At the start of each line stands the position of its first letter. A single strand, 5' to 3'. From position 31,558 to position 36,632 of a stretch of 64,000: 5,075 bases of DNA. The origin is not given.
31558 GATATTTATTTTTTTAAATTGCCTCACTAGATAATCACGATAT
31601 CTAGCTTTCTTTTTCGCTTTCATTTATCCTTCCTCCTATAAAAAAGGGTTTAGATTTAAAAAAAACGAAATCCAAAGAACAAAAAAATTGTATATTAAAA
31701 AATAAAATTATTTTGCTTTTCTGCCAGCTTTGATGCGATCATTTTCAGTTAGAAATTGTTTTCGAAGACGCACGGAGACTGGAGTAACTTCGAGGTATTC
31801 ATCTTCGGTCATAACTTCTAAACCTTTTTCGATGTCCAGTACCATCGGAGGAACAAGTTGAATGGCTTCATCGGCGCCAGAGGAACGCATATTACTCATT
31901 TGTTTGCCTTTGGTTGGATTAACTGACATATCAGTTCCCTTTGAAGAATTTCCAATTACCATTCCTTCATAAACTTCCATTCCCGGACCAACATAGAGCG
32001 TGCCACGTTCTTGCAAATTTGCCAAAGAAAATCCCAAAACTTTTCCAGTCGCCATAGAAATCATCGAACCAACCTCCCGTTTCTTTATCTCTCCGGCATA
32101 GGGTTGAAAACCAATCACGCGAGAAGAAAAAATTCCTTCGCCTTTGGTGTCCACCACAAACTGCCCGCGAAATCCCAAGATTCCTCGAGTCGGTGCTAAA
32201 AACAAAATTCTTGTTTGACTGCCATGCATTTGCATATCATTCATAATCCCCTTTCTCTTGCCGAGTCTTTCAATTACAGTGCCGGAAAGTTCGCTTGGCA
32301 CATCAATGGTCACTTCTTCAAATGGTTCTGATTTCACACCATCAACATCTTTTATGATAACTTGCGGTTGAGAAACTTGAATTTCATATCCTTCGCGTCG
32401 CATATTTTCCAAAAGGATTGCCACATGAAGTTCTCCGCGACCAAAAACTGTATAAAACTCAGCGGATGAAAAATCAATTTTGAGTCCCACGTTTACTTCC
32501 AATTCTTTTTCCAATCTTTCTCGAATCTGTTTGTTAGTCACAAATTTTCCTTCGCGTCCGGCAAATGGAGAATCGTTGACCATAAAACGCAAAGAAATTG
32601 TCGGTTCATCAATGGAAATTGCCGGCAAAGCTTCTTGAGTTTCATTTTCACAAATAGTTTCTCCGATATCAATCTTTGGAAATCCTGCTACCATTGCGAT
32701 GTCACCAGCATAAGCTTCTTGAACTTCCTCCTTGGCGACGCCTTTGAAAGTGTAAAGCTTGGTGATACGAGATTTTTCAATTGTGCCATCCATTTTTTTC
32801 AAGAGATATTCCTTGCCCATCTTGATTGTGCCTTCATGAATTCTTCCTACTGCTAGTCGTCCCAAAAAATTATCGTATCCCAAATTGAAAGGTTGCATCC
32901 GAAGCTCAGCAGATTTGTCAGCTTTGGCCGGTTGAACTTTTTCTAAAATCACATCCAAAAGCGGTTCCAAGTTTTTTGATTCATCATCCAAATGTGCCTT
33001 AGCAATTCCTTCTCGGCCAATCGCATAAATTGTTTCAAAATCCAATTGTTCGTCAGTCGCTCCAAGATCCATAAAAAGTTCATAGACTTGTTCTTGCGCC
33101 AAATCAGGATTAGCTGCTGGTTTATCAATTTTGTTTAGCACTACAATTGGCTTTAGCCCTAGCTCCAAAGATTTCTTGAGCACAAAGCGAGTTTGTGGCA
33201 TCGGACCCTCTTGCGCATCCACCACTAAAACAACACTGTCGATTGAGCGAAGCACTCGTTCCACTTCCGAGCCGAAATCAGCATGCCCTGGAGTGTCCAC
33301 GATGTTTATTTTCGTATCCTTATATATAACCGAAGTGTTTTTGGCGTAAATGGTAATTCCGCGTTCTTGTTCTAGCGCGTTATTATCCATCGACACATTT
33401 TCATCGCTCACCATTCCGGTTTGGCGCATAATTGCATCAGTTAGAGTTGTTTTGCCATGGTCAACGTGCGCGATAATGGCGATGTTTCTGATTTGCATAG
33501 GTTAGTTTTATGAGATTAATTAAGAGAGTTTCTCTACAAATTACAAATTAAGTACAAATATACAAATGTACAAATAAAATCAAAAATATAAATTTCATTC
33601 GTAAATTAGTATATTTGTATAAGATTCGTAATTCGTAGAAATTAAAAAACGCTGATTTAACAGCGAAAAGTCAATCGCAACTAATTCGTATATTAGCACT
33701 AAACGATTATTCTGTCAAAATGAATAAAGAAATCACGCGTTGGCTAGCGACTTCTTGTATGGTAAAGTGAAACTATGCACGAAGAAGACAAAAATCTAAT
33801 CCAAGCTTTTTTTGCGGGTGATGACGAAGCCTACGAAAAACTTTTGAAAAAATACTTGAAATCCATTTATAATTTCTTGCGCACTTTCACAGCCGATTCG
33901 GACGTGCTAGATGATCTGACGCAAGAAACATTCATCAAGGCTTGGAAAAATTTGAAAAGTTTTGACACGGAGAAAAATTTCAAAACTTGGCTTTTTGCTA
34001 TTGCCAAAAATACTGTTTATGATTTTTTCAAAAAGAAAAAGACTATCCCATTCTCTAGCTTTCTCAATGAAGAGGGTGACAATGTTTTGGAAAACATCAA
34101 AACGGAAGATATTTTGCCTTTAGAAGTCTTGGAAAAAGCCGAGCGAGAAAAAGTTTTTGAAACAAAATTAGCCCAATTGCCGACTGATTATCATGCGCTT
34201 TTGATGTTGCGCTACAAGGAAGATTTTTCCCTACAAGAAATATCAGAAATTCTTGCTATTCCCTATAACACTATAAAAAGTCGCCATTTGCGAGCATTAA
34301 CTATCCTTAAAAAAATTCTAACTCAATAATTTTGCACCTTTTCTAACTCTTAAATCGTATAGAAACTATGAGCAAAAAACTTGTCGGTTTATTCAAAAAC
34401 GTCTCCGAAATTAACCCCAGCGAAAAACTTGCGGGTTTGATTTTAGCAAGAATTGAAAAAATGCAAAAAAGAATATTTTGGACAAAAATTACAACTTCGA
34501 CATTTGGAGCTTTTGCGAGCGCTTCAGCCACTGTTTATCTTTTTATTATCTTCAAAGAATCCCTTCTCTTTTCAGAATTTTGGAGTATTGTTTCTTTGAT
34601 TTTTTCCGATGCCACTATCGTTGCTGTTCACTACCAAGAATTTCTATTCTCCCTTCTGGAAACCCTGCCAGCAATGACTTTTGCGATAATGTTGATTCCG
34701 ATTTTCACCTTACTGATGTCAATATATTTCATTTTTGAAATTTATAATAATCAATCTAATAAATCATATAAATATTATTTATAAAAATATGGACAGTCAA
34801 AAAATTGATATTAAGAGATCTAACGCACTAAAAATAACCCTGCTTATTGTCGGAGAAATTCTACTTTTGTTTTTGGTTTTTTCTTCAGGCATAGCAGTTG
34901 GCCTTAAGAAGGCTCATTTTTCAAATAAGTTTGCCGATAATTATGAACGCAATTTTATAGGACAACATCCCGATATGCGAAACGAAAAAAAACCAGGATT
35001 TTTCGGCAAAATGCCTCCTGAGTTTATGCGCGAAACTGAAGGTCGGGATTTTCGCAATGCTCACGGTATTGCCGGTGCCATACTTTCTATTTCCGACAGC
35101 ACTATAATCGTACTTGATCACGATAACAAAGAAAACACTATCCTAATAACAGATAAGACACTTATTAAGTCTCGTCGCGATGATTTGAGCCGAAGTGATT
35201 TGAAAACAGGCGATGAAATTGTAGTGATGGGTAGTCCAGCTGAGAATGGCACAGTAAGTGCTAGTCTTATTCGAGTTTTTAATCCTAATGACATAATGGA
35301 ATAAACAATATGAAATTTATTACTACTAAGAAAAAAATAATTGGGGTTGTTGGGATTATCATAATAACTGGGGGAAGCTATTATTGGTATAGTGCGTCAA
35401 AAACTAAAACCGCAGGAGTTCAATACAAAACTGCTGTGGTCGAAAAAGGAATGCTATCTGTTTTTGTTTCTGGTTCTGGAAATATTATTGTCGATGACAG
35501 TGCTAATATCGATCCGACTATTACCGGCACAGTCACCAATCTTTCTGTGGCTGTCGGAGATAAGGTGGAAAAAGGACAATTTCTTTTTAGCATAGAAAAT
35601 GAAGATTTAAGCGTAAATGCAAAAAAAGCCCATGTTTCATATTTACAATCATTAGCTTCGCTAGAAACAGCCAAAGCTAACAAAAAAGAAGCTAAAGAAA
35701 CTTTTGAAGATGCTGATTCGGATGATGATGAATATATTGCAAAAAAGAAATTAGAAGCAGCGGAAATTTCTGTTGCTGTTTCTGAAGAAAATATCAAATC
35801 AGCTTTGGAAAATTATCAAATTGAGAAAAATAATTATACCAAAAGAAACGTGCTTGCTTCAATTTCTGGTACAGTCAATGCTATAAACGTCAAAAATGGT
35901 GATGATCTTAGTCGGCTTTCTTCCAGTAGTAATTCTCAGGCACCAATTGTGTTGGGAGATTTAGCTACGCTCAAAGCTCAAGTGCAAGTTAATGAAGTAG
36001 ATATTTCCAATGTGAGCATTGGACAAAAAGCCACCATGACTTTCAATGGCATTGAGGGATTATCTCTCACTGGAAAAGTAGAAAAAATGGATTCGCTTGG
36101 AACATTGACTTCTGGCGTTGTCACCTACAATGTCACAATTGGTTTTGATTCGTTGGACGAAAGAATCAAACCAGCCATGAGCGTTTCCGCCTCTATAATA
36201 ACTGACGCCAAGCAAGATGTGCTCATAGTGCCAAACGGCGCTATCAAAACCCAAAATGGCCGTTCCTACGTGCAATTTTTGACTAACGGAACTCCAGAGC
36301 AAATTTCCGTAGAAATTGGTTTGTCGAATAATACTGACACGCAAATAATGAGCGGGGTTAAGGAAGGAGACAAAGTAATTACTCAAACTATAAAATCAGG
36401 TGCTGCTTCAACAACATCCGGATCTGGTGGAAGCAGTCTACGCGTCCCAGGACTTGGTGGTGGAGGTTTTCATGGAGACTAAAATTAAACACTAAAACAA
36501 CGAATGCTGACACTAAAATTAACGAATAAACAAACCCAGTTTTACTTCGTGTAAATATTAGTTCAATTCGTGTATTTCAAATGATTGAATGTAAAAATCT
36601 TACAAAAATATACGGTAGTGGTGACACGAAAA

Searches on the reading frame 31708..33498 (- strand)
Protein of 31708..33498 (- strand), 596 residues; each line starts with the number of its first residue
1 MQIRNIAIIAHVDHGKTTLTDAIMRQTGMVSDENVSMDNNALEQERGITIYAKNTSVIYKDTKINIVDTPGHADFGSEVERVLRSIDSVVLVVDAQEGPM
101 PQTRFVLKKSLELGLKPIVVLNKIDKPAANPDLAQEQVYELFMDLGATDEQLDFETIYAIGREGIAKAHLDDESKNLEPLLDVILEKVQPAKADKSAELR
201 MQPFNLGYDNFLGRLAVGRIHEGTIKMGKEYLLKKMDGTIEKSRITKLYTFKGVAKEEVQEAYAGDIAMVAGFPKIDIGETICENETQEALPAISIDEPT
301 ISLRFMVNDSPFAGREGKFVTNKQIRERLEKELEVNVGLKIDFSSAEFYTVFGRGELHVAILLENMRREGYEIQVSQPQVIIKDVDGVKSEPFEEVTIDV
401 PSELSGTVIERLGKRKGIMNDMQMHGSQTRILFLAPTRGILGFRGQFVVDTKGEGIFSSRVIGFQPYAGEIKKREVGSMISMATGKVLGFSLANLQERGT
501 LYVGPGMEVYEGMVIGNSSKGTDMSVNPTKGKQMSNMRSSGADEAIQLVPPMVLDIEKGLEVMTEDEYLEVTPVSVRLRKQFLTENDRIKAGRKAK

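Call 8: search_protein_families(library=pfam, proteins=[window:31708-33498:-])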
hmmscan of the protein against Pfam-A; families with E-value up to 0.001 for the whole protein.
window:31708-33498:- (596 aa): 8 families
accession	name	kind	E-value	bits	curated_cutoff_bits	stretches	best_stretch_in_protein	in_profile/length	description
PF00009.33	GTP_EFTU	-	1.5e-53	181.7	26.5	1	2-189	2-187/188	Elongation factor Tu GTP binding domain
PF21018.2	BipA_C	-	5e-40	136.1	23.8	1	477-584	2-109/110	TypA/BipA C-terminal domain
PF00679.30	EFG_C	-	1.9e-20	73.1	27.9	1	390-474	3-88/89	Elongation factor G C-terminus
PF03144.31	GTP_EFTU_D2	-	1.1e-11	45.4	30.3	1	213-283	1-73/73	Elongation factor Tu domain 2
PF22042.2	EF-G_D2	-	9.4e-10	38.9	27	1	205-284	8-83/84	Elongation factor G domain 2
PF01926.29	MMR_HSR1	-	1.6e-07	31.9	21.9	1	6-123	2-113/113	50S ribosome-binding GTPase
PF02421.24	FeoB_N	-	8e-05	22.6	27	1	46-128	31-119/156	Ferrous iron transport protein B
PF09439.16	SRPRB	-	0.00035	20.4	25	0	5-95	5-82/178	Signal recognition particle receptor beta subunit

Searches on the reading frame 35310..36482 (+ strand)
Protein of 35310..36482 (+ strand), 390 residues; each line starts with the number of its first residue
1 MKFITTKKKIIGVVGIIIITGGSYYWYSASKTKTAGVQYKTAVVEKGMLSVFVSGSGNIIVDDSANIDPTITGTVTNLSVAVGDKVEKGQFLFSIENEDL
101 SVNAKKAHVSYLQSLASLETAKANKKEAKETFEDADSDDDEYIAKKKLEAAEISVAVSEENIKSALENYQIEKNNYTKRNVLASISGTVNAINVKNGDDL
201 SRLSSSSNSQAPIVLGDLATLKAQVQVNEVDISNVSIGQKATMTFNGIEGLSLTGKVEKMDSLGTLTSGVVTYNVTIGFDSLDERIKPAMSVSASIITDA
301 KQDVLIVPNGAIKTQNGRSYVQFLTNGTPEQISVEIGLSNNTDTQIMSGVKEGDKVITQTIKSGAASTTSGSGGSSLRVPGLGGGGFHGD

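Call 9: search_protein_families(library=pfam, proteins=[window:35310-36482:+])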
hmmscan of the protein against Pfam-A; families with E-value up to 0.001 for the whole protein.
window:35310-36482:+ (390 aa): 4 families
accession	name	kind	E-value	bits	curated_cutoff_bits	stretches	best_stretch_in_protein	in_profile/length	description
PF16576.10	HlyD_D23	-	2.3e-18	66.7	30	1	55-291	8-213/214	Barrel-sandwich domain of CusB or HlyD membrane-fusion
PF13437.12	HlyD_3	-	1.2e-09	39.3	22.2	1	181-280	2-94/106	HlyD family secretion protein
PF13533.13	Biotin_lipoyl_2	-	4.2e-07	30.1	29.8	0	67-96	3-32/32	Biotin-lipoyl like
PF00364.28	Biotin_lipoyl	-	8.6e-05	22.7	22.1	0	73-97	15-38/73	Biotin-requiring enzyme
